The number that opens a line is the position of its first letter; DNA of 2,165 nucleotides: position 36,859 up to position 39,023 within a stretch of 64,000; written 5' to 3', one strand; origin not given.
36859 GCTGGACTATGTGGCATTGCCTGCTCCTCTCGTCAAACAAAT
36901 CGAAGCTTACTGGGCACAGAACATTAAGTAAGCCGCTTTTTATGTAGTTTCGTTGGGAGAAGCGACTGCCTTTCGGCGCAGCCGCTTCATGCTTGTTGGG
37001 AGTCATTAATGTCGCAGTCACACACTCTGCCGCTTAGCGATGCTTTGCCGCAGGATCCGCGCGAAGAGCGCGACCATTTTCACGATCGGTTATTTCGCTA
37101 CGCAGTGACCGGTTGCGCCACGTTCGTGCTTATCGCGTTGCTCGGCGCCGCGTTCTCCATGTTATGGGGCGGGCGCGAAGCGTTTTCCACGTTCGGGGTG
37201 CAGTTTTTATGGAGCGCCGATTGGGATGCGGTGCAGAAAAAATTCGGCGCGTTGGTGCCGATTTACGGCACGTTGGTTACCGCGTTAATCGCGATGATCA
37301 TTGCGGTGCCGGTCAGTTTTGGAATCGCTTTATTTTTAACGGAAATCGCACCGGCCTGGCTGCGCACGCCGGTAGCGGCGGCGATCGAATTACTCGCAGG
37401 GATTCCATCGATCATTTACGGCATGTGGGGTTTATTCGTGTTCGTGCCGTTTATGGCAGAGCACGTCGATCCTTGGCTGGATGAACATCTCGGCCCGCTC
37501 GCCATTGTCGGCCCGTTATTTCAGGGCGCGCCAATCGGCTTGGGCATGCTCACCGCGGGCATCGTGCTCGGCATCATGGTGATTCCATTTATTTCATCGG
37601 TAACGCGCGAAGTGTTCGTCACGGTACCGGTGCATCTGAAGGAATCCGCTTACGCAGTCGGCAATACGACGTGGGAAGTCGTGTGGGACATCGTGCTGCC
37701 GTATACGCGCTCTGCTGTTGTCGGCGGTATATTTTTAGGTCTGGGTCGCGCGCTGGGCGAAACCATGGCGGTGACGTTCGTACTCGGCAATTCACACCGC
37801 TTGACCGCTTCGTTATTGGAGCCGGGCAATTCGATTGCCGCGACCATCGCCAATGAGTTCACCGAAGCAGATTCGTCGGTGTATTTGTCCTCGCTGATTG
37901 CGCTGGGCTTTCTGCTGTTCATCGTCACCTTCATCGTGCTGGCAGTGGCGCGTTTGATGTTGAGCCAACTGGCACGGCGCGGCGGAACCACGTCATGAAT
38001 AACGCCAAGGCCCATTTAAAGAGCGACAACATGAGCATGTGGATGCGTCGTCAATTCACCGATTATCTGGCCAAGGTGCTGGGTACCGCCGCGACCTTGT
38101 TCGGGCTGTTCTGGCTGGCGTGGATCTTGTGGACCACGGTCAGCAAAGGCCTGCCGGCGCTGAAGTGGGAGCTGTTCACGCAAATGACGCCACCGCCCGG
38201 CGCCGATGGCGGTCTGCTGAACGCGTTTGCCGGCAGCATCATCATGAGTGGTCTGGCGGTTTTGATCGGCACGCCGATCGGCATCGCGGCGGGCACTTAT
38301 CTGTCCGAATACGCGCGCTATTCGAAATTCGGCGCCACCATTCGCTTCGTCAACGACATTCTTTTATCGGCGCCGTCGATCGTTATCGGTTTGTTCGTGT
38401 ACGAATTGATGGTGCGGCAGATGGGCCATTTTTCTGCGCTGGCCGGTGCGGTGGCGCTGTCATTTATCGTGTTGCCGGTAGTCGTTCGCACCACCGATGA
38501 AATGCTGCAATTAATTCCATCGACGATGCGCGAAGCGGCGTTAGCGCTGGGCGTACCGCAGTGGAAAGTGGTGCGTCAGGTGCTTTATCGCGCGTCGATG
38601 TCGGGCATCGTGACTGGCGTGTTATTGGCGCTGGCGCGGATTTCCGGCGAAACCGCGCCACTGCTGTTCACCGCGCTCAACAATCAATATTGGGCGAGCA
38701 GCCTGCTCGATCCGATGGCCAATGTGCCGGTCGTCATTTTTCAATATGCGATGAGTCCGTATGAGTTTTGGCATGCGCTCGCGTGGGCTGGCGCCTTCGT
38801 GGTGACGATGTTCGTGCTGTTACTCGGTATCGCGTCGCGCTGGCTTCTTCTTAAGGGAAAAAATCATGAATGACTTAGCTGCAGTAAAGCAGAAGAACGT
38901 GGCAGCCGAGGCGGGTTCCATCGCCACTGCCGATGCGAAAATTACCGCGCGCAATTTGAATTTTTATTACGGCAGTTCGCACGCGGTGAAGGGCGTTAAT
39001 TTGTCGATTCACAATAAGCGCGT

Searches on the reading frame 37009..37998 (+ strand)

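Call 70: search_protein_families(library=pfam, proteins=[window:37009-37998:+], max_evalue=0.0001)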
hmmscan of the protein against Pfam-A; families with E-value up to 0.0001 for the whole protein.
window:37009-37998:+ (329 aa): 1 family
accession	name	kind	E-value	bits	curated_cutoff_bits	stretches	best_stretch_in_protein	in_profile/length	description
PF00528.27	BPD_transp_1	-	3.6e-13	50.1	26.4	1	114-316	12-177/184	Binding-protein-dependent transport system inner membrane component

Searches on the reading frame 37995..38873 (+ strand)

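Call 70: search_protein_families(library=pfam, proteins=[window:37995-38873:+], max_evalue=0.0001)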
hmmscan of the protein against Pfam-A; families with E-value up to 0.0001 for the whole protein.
window:37995-38873:+ (292 aa): 1 family
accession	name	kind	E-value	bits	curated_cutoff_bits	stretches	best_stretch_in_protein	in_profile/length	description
PF00528.27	BPD_transp_1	-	1.3e-17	64.6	26.4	1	92-284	1-178/184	Binding-protein-dependent transport system inner membrane component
